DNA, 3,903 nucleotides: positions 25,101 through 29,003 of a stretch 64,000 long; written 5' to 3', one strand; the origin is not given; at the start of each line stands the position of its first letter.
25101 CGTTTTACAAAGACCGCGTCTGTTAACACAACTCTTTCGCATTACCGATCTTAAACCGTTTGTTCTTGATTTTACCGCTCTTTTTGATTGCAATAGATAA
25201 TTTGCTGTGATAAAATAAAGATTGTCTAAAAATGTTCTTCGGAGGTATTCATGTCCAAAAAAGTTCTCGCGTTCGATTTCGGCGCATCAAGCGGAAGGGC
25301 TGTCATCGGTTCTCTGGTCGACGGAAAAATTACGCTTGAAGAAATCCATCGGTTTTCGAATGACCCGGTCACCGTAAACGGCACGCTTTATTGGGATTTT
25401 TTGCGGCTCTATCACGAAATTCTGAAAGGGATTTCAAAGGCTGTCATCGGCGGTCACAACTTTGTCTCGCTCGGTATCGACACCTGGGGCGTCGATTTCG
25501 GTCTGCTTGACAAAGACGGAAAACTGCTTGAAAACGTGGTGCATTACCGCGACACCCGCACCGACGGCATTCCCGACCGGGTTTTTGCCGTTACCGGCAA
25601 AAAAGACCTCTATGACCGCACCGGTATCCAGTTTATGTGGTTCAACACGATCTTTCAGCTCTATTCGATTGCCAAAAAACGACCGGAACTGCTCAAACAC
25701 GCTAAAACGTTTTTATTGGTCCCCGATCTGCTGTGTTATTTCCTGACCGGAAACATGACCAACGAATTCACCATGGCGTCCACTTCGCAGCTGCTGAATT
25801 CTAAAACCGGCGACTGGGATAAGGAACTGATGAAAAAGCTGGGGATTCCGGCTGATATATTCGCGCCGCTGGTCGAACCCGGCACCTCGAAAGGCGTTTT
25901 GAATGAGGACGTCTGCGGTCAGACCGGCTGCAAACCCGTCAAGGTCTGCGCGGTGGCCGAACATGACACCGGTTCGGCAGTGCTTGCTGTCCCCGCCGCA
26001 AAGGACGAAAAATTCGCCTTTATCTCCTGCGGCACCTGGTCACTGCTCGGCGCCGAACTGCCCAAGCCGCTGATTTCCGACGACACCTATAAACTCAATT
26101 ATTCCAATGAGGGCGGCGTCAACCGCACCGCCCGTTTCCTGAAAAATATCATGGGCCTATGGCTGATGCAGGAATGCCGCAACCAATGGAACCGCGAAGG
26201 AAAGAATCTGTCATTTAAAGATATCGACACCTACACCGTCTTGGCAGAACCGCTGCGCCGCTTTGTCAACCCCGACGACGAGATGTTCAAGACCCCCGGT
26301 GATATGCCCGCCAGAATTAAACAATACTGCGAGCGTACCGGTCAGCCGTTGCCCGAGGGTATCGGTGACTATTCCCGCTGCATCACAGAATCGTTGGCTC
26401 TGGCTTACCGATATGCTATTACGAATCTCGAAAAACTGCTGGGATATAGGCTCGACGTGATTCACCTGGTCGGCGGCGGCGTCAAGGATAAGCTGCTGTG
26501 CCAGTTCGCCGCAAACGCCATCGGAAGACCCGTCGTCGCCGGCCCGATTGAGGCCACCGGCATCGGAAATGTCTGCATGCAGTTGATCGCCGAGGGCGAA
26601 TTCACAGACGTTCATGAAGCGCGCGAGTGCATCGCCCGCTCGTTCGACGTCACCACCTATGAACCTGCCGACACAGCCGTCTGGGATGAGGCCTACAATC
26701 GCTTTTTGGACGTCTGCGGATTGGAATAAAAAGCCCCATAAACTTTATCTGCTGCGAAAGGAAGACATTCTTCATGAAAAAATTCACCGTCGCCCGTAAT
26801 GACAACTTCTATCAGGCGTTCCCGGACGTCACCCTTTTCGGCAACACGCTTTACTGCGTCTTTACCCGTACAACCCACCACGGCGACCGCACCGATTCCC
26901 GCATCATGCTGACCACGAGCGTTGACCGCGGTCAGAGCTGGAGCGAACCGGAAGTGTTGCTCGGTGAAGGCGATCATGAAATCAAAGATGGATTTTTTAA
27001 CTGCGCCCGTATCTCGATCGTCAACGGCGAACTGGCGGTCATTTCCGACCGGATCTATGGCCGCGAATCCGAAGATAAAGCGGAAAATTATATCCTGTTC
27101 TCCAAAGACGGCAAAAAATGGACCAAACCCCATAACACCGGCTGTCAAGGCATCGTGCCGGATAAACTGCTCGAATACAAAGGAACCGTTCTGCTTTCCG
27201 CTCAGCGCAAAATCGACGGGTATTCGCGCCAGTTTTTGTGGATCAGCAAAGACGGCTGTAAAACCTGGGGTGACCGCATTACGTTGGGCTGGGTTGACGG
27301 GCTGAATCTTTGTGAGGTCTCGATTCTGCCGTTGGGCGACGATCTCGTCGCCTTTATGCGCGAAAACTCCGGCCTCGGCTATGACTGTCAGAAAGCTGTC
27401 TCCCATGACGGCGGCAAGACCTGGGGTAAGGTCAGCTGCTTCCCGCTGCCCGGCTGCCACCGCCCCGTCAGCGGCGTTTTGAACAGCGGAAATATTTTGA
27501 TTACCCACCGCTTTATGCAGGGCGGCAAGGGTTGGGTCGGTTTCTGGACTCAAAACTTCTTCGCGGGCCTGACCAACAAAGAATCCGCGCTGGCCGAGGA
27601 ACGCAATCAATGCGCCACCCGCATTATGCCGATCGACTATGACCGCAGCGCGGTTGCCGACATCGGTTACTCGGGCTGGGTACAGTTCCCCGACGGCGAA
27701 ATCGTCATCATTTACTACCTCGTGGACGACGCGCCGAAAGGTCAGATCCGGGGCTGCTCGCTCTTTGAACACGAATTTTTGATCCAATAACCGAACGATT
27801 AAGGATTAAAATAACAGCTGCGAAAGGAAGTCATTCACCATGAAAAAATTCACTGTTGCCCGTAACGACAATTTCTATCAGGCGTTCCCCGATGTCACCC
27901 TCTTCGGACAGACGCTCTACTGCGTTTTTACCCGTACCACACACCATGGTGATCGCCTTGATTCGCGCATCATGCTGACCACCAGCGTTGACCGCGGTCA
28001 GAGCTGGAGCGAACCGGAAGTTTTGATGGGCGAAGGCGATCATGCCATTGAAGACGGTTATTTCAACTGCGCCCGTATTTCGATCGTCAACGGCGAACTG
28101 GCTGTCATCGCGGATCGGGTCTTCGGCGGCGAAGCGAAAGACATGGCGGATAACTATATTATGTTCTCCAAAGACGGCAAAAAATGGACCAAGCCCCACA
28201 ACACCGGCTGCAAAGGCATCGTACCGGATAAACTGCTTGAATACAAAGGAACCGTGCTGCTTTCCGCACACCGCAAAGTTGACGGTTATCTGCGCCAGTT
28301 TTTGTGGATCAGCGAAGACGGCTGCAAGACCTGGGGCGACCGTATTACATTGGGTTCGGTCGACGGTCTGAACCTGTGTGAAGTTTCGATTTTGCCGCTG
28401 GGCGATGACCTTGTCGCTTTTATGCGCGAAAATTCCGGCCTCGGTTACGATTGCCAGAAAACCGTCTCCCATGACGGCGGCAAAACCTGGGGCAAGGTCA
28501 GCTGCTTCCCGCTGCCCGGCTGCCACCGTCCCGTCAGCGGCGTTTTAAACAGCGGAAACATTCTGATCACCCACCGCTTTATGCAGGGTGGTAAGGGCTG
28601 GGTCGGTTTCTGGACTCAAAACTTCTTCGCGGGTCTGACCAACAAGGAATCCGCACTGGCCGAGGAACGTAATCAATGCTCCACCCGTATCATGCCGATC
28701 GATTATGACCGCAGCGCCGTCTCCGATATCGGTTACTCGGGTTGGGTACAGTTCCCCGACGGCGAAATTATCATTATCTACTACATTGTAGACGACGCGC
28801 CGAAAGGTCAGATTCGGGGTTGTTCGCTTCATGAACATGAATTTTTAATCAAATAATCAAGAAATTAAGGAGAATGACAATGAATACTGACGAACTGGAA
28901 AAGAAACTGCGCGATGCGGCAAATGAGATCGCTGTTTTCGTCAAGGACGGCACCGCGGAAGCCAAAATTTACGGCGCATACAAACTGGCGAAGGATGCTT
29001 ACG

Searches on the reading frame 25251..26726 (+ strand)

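Call 85: search_protein_families(library=pfam, proteins=[window:25251-26726:+], max_evalue=0.001)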
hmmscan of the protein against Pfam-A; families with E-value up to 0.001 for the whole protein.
window:25251-26726:+ (492 aa): 2 families
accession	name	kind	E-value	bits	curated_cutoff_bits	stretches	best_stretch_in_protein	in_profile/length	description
PF02782.22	FGGY_C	-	1.5e-37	129.8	27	1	257-447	2-197/198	FGGY family of carbohydrate kinases, C-terminal domain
PF00370.27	FGGY_N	-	2.5e-33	116.1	28.8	1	5-245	2-244/245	FGGY family of carbohydrate kinases, N-terminal domain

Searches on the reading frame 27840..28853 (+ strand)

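Call 85: search_protein_families(library=pfam, proteins=[window:27840-28853:+], max_evalue=0.001)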
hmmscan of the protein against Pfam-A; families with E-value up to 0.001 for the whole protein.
window:27840-28853:+ (338 aa): 2 families
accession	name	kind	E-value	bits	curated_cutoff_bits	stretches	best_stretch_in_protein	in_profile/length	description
PF13088.12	BNR_2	-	1.1e-14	54.9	31.4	1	25-242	2-224/277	BNR repeat-like domain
PF24067.1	Beta-prop_BT_1020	-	0.00077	19.6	27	0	11-65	47-100/236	BT_1020-like, N-terminal beta propeller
